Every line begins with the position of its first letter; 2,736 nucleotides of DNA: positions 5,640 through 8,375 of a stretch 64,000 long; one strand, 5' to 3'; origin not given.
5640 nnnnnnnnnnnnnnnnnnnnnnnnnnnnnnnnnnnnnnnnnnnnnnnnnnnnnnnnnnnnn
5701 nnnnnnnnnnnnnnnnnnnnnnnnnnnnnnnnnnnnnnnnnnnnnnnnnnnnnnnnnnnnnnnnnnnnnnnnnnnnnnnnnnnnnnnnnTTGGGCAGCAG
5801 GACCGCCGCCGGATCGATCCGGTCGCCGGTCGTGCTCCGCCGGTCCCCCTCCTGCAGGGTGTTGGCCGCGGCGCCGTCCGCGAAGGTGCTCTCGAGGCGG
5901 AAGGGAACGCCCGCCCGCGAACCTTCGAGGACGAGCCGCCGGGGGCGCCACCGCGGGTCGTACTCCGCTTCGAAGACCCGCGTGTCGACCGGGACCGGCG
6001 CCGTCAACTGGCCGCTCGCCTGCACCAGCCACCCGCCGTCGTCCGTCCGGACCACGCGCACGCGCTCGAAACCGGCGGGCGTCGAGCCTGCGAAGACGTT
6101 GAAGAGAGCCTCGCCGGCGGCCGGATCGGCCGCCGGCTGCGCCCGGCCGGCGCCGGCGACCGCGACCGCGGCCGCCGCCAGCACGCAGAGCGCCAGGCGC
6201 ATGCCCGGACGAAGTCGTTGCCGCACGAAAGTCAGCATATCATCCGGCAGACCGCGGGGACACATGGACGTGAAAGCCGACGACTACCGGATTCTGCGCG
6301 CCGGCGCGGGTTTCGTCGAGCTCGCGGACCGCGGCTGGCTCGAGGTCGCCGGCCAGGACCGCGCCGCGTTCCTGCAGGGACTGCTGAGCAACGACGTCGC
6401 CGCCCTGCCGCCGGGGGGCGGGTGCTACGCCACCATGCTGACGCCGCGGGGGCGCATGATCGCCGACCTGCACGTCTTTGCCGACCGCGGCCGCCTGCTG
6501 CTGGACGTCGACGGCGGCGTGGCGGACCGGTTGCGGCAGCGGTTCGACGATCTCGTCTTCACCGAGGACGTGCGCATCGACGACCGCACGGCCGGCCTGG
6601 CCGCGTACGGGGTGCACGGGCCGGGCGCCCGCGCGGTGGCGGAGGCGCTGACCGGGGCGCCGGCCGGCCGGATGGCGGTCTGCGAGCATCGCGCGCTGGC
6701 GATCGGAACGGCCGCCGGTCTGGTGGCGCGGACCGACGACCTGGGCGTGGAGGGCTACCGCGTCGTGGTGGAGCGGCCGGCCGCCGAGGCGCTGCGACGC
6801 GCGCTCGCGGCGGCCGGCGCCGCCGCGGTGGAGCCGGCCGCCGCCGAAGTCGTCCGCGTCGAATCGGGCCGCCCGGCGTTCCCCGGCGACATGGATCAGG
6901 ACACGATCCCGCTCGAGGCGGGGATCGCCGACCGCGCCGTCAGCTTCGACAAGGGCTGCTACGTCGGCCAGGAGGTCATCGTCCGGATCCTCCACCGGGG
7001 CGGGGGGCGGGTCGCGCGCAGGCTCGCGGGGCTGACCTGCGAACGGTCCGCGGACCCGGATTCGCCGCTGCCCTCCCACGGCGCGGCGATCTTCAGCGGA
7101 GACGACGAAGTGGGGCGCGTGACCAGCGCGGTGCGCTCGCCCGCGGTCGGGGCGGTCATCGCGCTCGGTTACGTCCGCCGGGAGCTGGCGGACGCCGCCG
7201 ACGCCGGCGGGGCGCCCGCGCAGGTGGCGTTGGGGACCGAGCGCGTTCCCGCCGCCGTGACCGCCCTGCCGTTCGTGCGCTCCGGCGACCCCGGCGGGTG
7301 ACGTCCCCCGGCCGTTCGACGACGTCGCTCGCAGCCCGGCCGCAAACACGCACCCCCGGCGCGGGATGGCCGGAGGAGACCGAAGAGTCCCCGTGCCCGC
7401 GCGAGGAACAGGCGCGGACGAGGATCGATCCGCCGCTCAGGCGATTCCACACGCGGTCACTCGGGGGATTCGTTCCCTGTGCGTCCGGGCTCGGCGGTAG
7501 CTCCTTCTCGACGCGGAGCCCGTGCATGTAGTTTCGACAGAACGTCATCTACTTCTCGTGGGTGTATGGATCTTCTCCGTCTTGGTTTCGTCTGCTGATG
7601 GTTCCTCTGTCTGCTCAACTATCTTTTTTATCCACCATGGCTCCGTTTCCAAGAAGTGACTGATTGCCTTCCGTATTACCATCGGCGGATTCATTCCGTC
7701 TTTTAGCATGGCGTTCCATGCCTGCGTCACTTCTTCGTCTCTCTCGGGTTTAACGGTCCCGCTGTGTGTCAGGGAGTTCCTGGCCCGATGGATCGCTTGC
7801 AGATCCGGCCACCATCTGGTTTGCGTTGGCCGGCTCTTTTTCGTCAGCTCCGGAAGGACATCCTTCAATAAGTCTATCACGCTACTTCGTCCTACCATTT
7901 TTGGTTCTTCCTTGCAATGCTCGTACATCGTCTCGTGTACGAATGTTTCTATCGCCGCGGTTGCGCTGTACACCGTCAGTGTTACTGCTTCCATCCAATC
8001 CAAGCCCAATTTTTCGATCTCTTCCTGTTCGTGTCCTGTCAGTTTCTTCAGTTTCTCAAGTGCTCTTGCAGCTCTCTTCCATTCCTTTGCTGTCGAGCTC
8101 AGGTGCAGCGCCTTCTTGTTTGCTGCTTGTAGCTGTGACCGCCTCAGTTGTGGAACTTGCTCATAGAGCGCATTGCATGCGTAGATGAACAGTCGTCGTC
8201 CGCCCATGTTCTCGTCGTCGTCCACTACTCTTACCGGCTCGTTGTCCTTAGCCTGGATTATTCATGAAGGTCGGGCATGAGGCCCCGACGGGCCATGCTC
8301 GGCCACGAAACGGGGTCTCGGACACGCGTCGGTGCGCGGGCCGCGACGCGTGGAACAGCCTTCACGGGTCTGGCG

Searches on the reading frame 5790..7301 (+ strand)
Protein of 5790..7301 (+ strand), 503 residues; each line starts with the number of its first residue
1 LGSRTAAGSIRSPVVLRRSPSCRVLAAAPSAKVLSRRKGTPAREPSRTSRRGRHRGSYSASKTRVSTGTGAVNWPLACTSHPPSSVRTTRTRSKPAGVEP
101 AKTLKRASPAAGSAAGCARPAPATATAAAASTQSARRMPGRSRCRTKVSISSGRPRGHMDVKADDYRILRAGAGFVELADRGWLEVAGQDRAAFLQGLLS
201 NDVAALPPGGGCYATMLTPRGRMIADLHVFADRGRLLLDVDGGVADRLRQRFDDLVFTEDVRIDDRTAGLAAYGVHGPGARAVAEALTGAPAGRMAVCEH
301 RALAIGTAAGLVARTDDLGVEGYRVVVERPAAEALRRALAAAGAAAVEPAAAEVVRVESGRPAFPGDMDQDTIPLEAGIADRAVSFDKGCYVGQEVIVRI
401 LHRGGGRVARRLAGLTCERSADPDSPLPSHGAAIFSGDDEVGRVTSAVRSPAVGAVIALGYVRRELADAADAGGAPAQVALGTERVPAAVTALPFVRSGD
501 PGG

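Call 60: search_protein_families(library=pfam, proteins=[window:5790-7301:+], max_evalue=0.001)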
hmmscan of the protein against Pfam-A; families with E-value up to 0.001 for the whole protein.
window:5790-7301:+ (503 aa): 2 families
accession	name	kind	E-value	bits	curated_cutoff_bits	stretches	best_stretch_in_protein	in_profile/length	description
PF01571.26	GCV_T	-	1e-34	120.4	25.6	1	163-379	30-252/255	Aminomethyltransferase folate-binding domain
PF08669.17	GCV_T_C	-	1.6e-16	60.4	25.9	1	410-496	1-79/80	Glycine cleavage T-protein C-terminal barrel domain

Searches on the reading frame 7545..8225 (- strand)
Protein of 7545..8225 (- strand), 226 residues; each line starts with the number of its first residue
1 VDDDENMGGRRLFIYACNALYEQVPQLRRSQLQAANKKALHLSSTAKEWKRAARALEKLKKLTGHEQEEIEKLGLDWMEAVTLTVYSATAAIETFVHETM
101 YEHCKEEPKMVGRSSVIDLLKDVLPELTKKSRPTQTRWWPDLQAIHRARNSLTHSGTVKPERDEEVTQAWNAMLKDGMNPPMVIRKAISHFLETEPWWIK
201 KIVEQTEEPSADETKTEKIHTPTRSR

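Call 63: search_protein_families(library=pfam, proteins=[window:7545-8225:-], max_evalue=0.001)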
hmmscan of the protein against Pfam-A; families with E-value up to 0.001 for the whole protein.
window:7545-8225:- (226 aa): 1 family
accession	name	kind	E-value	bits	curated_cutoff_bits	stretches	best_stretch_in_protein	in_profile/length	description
PF05163.17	DinB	-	0.00092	19.6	23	0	22-98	29-101/165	DinB family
